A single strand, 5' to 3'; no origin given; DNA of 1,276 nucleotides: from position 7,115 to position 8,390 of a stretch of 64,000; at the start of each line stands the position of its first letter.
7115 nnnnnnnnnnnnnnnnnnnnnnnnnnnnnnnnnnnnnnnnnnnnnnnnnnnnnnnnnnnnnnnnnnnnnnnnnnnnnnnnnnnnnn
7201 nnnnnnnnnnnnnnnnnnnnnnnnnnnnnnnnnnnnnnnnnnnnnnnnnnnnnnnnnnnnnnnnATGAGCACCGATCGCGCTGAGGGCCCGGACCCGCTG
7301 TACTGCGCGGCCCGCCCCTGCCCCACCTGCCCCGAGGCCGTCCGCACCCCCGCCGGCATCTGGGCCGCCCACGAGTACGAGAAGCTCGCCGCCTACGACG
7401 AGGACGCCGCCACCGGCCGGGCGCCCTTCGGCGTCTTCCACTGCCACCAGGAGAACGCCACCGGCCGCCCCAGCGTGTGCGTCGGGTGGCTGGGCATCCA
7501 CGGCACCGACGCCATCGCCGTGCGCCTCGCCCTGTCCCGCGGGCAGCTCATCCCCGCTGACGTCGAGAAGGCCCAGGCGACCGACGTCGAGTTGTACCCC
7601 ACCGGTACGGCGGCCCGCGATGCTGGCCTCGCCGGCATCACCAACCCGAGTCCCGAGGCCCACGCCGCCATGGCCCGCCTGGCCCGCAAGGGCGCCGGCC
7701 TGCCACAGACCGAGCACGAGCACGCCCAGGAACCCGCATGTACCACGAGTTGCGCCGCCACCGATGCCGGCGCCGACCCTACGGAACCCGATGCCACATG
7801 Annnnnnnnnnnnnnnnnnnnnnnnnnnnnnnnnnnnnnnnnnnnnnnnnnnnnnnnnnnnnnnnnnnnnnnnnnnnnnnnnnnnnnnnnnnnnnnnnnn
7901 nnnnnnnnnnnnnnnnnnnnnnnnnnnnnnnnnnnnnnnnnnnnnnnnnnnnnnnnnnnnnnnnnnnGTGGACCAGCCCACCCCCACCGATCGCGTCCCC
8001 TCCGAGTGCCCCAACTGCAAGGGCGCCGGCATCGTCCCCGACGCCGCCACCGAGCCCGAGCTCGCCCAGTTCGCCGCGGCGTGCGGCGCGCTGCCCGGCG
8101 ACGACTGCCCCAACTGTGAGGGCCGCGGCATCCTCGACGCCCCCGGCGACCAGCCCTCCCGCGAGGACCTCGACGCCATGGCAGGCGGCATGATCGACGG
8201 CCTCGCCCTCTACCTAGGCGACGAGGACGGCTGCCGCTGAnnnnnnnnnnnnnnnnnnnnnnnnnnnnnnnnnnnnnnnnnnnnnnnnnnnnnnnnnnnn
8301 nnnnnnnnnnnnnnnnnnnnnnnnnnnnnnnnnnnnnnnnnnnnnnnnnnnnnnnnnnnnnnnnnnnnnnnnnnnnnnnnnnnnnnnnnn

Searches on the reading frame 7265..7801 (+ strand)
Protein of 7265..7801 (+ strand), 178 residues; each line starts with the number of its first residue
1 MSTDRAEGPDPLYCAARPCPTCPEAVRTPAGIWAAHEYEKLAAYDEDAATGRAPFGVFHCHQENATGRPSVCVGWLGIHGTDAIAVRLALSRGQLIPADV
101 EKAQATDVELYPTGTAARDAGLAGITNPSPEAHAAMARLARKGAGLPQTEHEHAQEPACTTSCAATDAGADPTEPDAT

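Call 22: search_protein_families(library=phrogs, proteins=[window:7265-7801:+], max_evalue=0.001)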
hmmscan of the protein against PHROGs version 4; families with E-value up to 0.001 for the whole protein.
window:7265-7801:+ (178 aa): 2 families
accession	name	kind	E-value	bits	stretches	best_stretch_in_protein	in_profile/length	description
phrog_18249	-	unknown function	3.6e-31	109.2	1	14-142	7-137/144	-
phrog_18928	-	unknown function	4.1e-07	31.1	1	15-113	5-103/121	-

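Call 25: find_homologous_proteins(query=window:7265-7801:+, max_evalue=0.00001)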
Query window:7265-7801:+ (178 aa): 3 proteins with E <= 0.00001 among 411 candidates.
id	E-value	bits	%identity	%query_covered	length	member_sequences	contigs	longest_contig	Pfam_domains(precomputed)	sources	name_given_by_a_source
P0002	8.3e-114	396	100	100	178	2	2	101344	PF19800.5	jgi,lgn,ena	-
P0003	3.4e-41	160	58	75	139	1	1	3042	PF19800.5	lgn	-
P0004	8.5e-36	142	54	75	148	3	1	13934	PF19800.5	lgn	-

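Call 26: find_encoding_contigs(protein=P0004, flank=10000)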
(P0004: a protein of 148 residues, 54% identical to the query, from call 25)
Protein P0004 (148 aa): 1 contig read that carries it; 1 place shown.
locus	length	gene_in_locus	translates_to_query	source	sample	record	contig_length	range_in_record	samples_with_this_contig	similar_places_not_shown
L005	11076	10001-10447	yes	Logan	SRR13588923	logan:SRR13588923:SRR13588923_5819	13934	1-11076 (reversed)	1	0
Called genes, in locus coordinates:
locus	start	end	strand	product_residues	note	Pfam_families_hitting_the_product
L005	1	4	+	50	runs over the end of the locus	-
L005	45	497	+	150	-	-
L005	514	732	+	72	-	-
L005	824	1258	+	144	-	-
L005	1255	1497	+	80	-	-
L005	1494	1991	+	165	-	-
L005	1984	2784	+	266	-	-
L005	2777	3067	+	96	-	-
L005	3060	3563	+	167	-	PF01230:HIT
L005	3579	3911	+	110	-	-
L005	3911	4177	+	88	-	-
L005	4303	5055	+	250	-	PF05901:Excalibur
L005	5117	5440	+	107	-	-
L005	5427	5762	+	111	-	-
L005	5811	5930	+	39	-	-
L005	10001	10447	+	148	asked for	PF19800:DUF6283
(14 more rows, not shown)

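Call 27: find_encoding_contigs(protein=P0003, flank=10000)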
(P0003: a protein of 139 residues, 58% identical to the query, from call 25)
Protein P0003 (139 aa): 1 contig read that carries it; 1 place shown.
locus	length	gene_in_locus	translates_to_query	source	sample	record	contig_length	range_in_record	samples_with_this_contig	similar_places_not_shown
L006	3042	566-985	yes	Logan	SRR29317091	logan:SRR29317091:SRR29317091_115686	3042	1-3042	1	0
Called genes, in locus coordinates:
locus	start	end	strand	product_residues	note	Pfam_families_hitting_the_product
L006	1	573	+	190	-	?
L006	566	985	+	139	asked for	PF19800:DUF6283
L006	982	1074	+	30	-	-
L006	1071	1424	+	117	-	-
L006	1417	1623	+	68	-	-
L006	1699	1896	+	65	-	-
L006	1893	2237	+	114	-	-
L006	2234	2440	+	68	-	-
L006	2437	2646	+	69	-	-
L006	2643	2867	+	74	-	-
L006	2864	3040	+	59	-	?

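Call 38: find_related_loci(query=A1, collection=metagenome_contigs, flank=10000)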
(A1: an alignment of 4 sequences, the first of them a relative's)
Query A1 (178 aa) in metagenome_contigs; peptide patterns used: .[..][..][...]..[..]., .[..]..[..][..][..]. (x = any residue, [..] = any of these).
325 stretches matched a pattern; 82 encode a relative of the query (tblastn E <= 1e-3); the best 80 are kept; 80 distinct loci.
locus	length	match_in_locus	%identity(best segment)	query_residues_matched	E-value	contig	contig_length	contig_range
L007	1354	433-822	54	10-145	6e-39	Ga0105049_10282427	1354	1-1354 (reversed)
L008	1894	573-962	53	11-146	4e-37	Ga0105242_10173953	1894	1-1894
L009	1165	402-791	49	9-145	8e-36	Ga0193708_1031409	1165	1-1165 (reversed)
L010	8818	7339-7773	45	19-166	3e-33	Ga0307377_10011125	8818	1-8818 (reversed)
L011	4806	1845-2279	45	19-166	2e-33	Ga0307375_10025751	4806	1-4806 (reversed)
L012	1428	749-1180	48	11-154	3e-33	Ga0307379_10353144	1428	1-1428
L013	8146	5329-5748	47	5-147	4e-32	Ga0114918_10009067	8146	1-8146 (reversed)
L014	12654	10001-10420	47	5-147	4e-32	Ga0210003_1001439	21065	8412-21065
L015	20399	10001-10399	43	11-146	2e-28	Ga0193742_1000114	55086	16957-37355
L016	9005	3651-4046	47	12-143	3e-27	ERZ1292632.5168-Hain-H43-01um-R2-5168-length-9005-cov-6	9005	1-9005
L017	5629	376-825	44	10-152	1e-26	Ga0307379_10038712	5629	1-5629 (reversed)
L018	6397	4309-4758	44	10-152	1e-26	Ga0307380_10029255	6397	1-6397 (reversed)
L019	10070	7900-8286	50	12-143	7e-25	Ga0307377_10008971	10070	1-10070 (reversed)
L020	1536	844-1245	43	11-139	5e-25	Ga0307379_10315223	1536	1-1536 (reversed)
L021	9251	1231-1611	41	15-144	6e-24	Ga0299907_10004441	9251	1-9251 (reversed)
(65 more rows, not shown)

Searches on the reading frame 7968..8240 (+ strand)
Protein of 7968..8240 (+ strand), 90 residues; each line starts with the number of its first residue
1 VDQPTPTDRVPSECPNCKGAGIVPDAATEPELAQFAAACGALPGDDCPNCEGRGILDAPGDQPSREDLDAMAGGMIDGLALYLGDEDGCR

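Call 22: search_protein_families(library=phrogs, proteins=[window:7968-8240:+], max_evalue=0.001)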
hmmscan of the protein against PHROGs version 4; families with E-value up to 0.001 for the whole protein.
window:7968-8240:+ (90 aa): 2 families
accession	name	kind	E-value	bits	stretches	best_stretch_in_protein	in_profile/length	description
phrog_6060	-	transcription regulation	0.00049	21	0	12-28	38-54/61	anti-termination protein Q-like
phrog_11603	-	unknown function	0.00059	21.1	0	11-26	50-65/67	-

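Call 97: search_protein_families(library=pfam, proteins=[window:7968-8237:+], max_evalue=0.05)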
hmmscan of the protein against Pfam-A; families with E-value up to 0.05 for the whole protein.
window:7968-8237:+ (90 aa): 7 families
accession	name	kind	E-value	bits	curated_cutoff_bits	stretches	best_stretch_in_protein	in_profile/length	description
PF00684.25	DnaJ_CXXCXGXG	-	9.8e-05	23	32.7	1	11-54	15-65/65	DnaJ central domain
PF15777.11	Anti-TRAP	-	0.0002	21.7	32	1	8-27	27-46/59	Tryptophan RNA-binding attenuator protein inhibitory protein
PF17302.8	DUF5351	-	0.0025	18.5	27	0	14-21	20-27/29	Family of unknown function (DUF5351)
PF25112.1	zf-AtTam37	-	0.016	16.4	27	0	41-59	73-91/111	AtTam37 zinc finger region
PF20833.2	RNase_E_G_Thio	-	0.021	15.4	26.8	0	14-26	2-14/86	RNase E/G, Thioredoxin-like domain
PF08271.17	Zn_Ribbon_TF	-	0.033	14.2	29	0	14-28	3-17/43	TFIIB zinc-binding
PF23470.1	Zn_ribbon_PF0610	-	0.048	13.9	26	0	9-19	16-26/39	PF0610 rubredoxin-like zinc beta-ribbon domain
